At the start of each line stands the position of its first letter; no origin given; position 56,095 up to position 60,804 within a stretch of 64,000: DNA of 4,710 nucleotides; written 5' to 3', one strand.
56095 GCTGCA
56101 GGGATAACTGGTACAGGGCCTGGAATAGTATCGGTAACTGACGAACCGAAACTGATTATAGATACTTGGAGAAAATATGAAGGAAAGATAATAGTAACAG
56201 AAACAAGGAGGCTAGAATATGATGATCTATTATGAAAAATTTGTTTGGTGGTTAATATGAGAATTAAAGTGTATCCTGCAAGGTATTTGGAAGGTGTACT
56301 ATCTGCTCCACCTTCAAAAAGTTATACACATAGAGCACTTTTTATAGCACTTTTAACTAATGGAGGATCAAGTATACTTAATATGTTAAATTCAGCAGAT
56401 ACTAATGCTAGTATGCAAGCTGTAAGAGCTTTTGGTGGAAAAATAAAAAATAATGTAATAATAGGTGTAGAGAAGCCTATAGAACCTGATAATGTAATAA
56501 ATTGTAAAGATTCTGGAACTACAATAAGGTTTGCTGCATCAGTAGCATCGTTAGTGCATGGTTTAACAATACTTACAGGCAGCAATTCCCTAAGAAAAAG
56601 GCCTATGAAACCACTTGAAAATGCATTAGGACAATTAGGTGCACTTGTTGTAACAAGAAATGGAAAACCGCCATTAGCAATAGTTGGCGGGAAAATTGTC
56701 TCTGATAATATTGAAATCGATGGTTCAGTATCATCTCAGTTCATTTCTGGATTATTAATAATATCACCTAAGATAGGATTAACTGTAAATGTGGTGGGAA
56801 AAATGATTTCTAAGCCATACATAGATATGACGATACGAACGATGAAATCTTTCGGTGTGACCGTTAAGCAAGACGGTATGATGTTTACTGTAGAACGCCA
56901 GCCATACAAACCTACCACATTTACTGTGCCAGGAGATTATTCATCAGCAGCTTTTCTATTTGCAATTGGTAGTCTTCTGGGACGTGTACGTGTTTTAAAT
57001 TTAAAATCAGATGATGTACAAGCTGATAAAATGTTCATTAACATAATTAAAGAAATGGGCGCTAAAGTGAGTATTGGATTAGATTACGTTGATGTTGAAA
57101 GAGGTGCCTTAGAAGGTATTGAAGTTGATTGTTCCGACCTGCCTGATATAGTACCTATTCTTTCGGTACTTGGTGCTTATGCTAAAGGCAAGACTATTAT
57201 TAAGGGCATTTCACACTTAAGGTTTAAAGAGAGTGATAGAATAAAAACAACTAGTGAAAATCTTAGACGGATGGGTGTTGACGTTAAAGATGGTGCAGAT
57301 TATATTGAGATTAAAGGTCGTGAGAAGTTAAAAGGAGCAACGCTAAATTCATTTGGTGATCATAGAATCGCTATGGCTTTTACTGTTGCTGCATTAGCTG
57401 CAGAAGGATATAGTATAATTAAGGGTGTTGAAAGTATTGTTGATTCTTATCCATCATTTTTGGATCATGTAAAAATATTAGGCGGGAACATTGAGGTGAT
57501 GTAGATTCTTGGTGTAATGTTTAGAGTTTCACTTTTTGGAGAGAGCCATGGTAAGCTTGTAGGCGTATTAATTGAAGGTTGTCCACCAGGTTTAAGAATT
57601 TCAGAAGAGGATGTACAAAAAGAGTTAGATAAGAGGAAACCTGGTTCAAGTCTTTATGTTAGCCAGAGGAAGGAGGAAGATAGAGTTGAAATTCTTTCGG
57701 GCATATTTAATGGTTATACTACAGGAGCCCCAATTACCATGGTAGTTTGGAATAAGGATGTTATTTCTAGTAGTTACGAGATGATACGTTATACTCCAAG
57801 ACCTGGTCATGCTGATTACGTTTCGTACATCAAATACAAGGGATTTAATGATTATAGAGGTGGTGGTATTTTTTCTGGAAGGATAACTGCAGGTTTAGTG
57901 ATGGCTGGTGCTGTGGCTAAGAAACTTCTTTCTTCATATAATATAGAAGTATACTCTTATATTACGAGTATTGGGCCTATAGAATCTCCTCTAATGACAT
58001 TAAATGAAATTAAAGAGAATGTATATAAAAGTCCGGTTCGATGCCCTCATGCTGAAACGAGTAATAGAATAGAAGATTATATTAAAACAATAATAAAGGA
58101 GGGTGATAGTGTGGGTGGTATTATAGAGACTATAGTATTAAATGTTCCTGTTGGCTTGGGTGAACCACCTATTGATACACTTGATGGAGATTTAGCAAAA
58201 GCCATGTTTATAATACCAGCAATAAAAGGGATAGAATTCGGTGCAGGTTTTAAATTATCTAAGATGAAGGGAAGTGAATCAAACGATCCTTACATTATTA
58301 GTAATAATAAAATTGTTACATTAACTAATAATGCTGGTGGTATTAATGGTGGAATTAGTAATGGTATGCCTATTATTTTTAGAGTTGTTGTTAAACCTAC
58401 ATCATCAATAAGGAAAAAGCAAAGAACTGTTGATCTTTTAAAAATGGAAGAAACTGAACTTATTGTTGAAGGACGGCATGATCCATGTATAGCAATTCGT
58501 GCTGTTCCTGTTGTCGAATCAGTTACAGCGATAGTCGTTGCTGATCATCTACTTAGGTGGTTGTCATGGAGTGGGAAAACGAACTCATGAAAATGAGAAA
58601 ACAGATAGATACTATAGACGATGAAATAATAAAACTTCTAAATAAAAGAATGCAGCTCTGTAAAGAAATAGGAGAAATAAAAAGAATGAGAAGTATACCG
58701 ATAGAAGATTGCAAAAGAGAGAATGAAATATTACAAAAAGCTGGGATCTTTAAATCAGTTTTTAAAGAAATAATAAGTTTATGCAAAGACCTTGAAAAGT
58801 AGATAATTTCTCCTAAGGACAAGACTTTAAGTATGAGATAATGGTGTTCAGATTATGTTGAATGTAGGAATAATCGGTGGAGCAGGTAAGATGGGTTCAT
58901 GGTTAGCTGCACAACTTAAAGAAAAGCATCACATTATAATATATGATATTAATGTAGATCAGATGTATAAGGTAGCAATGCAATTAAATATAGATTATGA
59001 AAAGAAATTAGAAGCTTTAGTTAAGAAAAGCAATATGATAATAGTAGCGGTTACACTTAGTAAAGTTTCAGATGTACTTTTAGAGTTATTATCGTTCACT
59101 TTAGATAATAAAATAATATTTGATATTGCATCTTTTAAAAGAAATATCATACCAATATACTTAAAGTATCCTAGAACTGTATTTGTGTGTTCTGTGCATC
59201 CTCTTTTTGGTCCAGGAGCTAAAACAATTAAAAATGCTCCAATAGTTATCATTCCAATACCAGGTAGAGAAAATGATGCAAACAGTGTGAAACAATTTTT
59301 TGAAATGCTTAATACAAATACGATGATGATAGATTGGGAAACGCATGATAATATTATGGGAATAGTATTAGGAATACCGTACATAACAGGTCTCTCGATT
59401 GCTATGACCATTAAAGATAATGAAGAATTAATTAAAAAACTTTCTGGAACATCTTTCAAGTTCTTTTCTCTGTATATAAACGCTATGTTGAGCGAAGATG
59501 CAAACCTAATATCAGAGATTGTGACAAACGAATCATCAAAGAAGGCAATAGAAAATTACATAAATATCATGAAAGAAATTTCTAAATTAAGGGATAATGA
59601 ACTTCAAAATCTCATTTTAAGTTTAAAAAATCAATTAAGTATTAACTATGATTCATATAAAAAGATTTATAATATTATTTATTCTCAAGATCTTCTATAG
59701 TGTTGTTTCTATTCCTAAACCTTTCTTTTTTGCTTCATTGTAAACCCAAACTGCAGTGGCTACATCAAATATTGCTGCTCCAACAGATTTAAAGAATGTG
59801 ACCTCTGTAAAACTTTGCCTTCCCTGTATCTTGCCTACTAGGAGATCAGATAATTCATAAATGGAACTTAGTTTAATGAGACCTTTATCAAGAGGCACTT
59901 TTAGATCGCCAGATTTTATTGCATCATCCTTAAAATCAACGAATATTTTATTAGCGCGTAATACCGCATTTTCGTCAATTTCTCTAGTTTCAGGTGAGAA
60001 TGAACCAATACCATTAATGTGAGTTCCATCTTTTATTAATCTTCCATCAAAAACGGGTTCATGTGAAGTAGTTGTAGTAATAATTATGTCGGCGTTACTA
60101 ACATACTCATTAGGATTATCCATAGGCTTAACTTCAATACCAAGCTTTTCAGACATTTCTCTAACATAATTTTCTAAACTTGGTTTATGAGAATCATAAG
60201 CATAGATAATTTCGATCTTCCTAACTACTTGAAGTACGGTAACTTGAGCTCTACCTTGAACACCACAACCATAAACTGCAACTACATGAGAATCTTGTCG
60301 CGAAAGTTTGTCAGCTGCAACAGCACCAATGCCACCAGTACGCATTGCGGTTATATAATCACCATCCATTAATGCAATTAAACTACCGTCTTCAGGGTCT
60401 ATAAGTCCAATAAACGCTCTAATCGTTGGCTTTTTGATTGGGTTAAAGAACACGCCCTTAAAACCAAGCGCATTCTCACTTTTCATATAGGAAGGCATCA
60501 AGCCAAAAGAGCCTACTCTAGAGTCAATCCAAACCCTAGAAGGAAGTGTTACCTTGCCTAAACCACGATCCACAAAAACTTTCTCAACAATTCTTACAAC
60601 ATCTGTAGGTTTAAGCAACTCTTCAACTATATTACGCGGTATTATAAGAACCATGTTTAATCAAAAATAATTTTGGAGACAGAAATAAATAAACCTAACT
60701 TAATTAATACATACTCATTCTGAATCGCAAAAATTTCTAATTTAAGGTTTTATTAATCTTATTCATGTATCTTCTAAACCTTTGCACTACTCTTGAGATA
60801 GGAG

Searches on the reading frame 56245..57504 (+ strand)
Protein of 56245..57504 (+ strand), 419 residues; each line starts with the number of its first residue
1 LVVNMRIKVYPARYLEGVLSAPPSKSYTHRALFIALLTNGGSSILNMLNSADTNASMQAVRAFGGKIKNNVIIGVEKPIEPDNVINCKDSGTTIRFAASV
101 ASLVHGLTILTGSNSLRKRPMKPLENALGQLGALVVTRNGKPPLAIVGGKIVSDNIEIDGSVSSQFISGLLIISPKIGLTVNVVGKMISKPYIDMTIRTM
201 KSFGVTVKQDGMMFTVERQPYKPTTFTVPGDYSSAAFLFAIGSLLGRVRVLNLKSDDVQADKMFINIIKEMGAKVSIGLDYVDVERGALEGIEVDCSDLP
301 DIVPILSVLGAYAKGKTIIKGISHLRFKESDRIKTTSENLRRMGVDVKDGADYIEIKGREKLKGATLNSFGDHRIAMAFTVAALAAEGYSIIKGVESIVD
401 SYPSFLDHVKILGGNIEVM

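Call 39: search_protein_families(library=pfam, proteins=[window:56245-57504:+], max_evalue=0.00001)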
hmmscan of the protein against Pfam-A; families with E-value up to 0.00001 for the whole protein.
window:56245-57504:+ (419 aa): 1 family
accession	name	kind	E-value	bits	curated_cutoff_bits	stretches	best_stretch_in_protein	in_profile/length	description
PF00275.25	EPSP_synthase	-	5.6e-101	338.7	22.8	1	12-407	4-415/417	EPSP synthase (3-phosphoshikimate 1-carboxyvinyltransferase)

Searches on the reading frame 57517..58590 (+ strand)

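Call 39: search_protein_families(library=pfam, proteins=[window:57517-58590:+], max_evalue=0.00001)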
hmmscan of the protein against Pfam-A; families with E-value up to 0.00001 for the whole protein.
window:57517-58590:+ (357 aa): 1 family
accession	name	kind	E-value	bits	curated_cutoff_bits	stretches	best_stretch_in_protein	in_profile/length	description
PF01264.26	Chorismate_synt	-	1.7e-136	454.7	27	1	2-346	1-327/327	Chorismate synthase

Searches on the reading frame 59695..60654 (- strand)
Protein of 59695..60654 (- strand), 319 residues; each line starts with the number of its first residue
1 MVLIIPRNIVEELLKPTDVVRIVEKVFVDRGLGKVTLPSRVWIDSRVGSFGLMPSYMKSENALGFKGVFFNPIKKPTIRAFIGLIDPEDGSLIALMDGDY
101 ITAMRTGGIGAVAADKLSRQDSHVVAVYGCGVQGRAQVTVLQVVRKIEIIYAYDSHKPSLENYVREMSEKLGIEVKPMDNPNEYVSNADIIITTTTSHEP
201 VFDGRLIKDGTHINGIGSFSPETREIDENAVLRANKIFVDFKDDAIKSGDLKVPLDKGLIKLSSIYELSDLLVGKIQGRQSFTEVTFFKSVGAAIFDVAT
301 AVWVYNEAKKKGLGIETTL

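Call 39: search_protein_families(library=pfam, proteins=[window:59695-60654:-], max_evalue=0.00001)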
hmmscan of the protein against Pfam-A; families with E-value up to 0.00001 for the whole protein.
window:59695-60654:- (319 aa): 1 family
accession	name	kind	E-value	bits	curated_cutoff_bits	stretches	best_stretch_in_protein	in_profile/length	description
PF02423.21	OCD_Mu_crystall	-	6.1e-65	219.7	24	1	10-311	11-313/314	Ornithine cyclodeaminase/mu-crystallin family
